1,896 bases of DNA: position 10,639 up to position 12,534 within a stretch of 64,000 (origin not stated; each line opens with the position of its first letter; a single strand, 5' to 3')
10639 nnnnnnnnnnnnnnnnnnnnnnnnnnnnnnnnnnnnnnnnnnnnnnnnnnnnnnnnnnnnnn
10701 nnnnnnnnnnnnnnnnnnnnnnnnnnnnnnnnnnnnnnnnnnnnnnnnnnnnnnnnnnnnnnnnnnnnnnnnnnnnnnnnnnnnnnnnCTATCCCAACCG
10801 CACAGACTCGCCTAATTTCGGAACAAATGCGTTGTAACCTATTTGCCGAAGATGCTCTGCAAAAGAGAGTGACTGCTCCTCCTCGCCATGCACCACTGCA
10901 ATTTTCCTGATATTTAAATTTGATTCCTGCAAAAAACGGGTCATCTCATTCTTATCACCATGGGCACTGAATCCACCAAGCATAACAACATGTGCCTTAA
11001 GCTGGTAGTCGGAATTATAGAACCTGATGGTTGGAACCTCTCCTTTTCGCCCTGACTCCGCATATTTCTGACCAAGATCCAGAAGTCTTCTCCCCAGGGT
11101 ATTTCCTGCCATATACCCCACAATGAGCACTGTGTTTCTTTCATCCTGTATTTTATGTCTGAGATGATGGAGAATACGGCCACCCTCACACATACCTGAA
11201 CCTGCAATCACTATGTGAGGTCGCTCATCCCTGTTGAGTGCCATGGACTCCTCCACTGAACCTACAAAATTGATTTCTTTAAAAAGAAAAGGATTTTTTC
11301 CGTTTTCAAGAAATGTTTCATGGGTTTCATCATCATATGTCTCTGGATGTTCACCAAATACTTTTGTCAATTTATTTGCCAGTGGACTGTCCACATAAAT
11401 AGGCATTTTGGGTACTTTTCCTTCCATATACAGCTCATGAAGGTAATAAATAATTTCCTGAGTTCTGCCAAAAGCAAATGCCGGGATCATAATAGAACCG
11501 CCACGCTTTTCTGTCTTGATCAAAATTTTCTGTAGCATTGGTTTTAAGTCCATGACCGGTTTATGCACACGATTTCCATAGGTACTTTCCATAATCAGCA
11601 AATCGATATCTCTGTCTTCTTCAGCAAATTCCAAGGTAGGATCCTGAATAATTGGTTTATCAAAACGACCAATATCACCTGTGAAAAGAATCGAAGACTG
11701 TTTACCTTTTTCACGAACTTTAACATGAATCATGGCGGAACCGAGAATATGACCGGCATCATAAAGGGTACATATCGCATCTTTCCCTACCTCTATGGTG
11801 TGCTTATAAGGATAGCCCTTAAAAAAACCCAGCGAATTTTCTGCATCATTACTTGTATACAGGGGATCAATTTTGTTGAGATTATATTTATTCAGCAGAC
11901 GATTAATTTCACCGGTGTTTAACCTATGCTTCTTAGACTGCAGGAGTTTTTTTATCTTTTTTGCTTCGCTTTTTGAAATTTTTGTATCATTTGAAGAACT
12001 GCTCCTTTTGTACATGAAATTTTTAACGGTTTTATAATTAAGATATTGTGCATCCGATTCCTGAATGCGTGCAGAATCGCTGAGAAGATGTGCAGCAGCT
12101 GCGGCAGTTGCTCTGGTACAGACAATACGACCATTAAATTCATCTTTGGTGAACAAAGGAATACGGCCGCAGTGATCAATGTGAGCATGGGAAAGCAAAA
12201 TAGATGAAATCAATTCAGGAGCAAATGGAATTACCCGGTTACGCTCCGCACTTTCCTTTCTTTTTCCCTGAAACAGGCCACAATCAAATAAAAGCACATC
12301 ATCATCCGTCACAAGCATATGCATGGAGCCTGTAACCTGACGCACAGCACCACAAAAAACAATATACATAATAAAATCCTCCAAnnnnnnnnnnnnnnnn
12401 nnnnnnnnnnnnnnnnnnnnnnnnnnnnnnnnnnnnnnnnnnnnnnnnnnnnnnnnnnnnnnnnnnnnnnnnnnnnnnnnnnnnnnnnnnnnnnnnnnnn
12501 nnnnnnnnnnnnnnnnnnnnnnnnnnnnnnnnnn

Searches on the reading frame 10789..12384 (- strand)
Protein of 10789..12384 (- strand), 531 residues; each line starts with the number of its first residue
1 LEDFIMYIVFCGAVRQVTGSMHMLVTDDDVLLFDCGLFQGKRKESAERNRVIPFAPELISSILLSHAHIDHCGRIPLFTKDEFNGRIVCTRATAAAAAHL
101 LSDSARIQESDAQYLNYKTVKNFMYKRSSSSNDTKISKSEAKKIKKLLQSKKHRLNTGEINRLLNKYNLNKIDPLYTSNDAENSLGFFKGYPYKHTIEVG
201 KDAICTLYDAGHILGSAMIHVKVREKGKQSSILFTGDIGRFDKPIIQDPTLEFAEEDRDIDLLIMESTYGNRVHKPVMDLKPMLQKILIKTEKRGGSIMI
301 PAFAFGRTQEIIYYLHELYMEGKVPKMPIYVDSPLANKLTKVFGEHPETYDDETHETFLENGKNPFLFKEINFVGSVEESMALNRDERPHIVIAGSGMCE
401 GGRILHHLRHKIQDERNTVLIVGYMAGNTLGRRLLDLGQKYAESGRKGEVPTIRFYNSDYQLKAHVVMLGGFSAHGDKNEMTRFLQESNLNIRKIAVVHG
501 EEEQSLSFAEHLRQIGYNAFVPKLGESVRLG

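Call 8: search_protein_families(library=pfam, proteins=[window:10789-12384:-])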
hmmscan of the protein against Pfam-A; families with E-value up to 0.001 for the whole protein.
window:10789-12384:- (531 aa): 4 families
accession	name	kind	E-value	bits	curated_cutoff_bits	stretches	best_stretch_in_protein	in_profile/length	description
PF10996.14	Beta-Casp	-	3.3e-42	144.2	27.7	1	308-434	1-120/120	Beta-Casp domain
PF07521.17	RMMBL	-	5.1e-14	52.5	21.6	1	460-522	2-63/63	Zn-dependent metallo-hydrolase RNA specificity domain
PF00753.33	Lactamase_B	-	2.9e-09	37.6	22.7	1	19-106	6-91/196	Metallo-beta-lactamase superfamily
PF12706.13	Lactamase_B_2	-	4.4e-06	26.9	27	1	32-109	4-82/200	Beta-lactamase superfamily domain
